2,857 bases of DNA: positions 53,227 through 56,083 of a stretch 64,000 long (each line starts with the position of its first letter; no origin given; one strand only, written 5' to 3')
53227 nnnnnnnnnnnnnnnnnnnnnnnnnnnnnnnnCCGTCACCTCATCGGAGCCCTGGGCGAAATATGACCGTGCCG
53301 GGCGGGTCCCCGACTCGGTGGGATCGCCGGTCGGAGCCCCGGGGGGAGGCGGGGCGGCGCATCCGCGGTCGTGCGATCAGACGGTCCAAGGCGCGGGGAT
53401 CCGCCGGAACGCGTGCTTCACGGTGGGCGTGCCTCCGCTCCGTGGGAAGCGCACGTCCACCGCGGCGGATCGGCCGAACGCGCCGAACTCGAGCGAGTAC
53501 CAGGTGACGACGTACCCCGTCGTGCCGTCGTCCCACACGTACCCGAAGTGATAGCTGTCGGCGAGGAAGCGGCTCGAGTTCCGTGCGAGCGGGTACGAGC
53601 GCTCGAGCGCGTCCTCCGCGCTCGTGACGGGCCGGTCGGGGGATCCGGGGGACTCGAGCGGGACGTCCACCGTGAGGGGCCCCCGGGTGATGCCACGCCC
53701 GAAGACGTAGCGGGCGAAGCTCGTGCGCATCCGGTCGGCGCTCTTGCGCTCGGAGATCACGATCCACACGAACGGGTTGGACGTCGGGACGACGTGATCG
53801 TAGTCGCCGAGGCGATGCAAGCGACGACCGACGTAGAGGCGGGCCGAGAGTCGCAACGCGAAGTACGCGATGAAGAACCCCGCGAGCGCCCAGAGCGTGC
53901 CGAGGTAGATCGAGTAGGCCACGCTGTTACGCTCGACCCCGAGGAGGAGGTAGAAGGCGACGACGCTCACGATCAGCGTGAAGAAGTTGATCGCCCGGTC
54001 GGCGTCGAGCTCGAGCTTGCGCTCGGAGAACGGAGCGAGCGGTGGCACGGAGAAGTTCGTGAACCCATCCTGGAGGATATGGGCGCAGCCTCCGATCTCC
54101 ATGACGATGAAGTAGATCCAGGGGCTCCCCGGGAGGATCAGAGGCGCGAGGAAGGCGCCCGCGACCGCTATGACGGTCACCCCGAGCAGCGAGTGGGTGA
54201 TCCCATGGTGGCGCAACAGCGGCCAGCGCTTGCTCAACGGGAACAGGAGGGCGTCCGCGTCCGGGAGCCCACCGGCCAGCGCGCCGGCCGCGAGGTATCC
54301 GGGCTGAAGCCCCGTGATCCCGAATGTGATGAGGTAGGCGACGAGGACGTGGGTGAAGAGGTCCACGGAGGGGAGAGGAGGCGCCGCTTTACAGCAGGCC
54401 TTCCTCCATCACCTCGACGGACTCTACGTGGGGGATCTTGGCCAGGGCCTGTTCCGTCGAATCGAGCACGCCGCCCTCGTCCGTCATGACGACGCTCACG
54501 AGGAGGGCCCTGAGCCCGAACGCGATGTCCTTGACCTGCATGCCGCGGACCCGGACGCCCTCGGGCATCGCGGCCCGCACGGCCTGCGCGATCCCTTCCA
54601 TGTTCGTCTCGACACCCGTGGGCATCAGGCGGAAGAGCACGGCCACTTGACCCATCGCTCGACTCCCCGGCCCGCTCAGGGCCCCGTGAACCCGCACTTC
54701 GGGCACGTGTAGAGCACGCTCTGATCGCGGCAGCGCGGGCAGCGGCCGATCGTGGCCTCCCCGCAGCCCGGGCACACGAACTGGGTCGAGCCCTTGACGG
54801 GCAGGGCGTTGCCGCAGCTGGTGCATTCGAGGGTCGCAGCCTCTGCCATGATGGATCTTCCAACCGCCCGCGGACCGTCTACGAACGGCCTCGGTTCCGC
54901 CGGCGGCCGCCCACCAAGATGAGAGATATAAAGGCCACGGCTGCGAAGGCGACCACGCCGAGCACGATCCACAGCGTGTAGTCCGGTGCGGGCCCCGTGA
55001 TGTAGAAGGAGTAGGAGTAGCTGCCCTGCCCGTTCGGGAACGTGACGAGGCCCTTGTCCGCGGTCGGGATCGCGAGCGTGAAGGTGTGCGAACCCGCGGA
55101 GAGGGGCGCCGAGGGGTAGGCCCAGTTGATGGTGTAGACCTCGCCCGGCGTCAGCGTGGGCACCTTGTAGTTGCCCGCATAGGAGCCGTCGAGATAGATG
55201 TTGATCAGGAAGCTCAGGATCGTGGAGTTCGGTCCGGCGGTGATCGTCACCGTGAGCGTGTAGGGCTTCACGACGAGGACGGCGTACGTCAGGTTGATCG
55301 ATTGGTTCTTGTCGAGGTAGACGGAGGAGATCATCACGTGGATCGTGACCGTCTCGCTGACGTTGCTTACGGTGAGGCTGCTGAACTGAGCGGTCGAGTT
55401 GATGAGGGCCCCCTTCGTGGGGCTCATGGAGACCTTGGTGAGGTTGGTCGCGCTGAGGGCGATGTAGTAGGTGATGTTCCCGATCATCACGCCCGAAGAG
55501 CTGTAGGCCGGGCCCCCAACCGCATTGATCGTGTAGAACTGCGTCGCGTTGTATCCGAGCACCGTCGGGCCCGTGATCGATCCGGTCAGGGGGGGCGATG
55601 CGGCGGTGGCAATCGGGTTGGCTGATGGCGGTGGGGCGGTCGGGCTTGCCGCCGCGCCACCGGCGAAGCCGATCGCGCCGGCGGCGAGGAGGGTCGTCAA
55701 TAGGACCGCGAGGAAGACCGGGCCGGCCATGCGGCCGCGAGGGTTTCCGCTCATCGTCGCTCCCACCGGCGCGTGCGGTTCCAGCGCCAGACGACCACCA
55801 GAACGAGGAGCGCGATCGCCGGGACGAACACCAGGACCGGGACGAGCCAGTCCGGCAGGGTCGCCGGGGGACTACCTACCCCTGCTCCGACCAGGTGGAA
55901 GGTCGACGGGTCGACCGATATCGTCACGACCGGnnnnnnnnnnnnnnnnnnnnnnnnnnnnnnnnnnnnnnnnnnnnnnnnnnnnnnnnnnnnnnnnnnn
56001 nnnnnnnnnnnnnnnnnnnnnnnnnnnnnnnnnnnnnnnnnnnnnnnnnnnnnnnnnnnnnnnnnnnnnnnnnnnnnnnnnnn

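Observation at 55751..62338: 2195-aa AglB/STT3 oligosaccharyltransferase fused to a huge sequon-studded beta-sandwich stalk and a second C-terminal anchor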

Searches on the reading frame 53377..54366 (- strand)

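Call 8: search_protein_families(library=pfam, proteins=[window:53377-54366:-], max_evalue=0.001)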
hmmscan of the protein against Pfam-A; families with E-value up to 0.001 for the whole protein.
window:53377-54366:- (329 aa): 1 family
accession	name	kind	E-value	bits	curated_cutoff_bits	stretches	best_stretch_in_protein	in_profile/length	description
PF04307.19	YdjM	-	1.8e-20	73.6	29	1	1-173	1-170/176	YdjM inner membrane protein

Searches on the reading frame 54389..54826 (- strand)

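Call 8: search_protein_families(library=pfam, proteins=[window:54389-54826:-], max_evalue=0.001)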
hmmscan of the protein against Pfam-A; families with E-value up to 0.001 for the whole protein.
window:54389-54826:- (145 aa): 1 family
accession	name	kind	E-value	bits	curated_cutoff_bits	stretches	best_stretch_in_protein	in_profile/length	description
PF00736.24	EF1_GNE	-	1.5e-17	63.9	20.8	1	63-141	2-84/88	EF-1 guanine nucleotide exchange domain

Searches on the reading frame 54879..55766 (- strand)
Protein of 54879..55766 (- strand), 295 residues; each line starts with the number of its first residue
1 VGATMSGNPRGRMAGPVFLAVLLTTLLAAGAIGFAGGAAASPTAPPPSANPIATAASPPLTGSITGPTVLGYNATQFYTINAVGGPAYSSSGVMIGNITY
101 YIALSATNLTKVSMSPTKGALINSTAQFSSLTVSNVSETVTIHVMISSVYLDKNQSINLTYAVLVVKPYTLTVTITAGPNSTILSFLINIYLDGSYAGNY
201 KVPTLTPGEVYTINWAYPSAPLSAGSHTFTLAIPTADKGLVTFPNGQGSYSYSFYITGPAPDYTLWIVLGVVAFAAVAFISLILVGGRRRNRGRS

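Call 8: search_protein_families(library=pfam, proteins=[window:54879-55766:-], max_evalue=0.001)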
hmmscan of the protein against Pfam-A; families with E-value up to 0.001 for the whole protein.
window:54879-55766:- (295 aa): 1 family
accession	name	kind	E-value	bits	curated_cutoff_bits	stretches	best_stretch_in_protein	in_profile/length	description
PF07705.17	CARDB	-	0.00019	22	22.7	1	163-233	15-83/101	CARDB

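Call 105: search_protein_families(library=ncbifam, proteins=[window:54879-55754:-], max_evalue=10)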
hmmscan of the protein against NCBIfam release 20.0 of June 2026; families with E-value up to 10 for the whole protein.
window:54879-55754:- (291 aa): 3 families
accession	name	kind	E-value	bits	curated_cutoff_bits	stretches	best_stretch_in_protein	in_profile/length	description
TIGR04207.1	halo_sig_pep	domain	0.025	14.2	24.6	1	12-37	4-29/30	surface glycoprotein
NF041894.1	MXAN_6652_fam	equivalog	0.16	11.5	200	1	49-91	37-76/203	MXAN_6652 family MXYO-CTERM-anchored protein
NF041895.1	choice_anch_V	domain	5.8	6.9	42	1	50-91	33-73/150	choice-of-anchor V domain-containing protein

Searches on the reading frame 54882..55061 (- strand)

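Call 105: search_protein_families(library=ncbifam, proteins=[window:54882-55061:-], max_evalue=10)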
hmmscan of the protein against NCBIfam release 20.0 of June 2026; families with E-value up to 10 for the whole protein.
window:54882-55061:- (60 aa): 3 families
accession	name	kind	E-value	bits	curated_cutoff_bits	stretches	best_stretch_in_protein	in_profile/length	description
NF000510.1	efflux_Cmx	exception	0.024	13.8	800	1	28-52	280-304/391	chloramphenicol efflux MFS transporter Cmx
NF041477.1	YnaM_YnfT_fam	subfamily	1.1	9.7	35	1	29-51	2-25/34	YnaM/YnfT family protein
NF053845.1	CoaP_CTERM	equivalog_domain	2.4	7.9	35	1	30-55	11-33/35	choice-of-anchor protein CoaP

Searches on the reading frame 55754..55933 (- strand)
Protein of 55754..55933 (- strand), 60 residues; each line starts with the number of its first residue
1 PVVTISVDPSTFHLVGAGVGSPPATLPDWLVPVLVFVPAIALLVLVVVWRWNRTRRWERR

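Call 105: search_protein_families(library=ncbifam, proteins=[window:55754-55933:-], max_evalue=10)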
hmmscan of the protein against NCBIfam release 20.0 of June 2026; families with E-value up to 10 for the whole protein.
window:55754-55933:- (60 aa): 1 family
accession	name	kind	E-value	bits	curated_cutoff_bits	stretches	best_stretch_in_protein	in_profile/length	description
NF058618.1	transduce_GlnX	subfamily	0.15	11.1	250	1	26-56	177-206/413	GlnX family signal transduction membrane protein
